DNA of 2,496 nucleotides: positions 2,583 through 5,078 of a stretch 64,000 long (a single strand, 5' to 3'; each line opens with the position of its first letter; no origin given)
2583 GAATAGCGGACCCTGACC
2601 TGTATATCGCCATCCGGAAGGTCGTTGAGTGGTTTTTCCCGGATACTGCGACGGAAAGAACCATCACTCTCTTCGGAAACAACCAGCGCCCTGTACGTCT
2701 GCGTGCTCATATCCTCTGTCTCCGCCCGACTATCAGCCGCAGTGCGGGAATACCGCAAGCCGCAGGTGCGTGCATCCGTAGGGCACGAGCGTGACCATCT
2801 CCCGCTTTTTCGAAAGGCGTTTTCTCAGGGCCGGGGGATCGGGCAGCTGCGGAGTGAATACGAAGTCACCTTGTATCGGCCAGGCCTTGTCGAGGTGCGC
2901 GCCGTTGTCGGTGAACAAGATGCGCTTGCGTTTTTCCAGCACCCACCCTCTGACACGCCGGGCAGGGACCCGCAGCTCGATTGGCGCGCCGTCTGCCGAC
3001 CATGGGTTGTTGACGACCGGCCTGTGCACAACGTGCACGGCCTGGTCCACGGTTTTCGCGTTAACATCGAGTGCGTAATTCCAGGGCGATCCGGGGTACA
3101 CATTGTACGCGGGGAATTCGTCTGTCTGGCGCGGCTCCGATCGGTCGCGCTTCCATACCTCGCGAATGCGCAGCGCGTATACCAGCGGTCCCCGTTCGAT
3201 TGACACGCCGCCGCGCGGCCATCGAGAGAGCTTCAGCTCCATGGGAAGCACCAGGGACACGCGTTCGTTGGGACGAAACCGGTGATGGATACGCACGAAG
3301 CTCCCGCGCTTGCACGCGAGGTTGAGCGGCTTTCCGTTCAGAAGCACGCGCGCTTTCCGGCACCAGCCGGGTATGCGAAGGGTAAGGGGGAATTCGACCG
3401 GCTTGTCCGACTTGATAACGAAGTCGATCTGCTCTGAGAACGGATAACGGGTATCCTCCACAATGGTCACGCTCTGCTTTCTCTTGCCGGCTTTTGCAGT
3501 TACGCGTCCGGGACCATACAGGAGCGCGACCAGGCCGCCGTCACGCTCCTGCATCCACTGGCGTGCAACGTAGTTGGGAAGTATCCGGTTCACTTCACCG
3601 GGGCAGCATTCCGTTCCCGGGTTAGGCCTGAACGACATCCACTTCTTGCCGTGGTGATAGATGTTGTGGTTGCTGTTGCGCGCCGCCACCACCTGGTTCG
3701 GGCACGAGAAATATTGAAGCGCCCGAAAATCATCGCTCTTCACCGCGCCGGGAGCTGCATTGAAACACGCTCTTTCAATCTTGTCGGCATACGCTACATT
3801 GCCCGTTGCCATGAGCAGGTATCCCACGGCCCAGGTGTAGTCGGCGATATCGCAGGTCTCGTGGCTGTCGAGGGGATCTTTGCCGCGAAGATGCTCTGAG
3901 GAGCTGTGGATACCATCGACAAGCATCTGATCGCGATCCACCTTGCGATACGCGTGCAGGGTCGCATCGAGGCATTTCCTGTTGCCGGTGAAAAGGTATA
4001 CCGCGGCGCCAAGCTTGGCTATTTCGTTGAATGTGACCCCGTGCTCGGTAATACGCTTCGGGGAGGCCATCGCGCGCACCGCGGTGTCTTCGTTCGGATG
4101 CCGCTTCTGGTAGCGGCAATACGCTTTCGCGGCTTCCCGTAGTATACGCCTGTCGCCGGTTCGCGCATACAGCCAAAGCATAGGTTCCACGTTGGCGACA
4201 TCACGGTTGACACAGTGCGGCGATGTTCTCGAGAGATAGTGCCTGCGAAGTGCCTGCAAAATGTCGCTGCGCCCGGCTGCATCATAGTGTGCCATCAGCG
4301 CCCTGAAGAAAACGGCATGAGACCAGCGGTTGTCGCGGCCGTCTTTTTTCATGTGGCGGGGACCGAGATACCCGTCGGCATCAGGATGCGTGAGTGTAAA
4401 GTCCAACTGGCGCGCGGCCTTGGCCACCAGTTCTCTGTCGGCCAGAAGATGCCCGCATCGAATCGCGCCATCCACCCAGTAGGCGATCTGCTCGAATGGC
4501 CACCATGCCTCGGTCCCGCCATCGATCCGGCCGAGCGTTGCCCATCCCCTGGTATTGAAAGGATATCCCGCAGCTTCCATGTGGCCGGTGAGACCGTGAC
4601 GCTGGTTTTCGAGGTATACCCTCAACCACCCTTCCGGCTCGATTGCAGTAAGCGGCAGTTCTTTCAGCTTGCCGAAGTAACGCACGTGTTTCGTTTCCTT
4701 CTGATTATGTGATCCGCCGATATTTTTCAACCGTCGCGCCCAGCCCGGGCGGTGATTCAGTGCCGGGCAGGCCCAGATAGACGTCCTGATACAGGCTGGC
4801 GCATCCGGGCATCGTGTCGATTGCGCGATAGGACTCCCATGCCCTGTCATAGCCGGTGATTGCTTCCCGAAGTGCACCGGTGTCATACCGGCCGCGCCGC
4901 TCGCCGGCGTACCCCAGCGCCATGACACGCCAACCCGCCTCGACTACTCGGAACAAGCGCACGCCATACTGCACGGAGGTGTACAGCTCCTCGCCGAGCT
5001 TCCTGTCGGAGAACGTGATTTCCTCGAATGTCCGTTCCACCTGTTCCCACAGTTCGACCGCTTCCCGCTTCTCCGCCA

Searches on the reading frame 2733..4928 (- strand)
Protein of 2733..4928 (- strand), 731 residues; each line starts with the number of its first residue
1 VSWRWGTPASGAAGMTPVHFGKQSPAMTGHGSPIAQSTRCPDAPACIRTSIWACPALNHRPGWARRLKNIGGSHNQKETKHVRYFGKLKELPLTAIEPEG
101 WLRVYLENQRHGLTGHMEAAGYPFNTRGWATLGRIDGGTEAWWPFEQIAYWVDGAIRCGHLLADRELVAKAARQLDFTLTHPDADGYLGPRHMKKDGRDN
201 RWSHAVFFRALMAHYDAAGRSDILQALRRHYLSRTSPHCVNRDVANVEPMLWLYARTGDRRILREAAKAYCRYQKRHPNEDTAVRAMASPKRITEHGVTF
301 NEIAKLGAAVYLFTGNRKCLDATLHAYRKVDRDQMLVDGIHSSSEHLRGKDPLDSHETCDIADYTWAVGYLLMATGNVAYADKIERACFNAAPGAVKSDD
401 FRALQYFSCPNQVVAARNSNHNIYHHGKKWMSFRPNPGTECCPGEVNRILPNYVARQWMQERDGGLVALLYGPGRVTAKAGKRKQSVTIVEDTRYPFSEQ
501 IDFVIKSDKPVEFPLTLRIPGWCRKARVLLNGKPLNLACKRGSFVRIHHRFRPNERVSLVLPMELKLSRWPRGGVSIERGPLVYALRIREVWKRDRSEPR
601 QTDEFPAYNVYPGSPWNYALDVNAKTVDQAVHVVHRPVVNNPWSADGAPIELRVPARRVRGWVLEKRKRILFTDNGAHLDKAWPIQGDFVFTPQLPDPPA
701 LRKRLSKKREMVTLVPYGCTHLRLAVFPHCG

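Call 75: search_protein_families(library=pfam, proteins=[window:2733-4928:-], max_evalue=0.001)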
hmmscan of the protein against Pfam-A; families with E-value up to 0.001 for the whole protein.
window:2733-4928:- (731 aa): 2 families
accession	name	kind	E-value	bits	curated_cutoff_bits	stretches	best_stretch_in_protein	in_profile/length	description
PF20736.2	Glyco_hydro127M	-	8e-19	68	24.2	1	468-563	4-95/95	Beta-L-arabinofuranosidase, GH127 middle domain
PF07944.18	Beta-AFase-like_GH127_cat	-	4.9e-16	59.1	24.9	1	160-452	72-373/376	Beta-L-arabinofuranosidase, GH127 catalytic domain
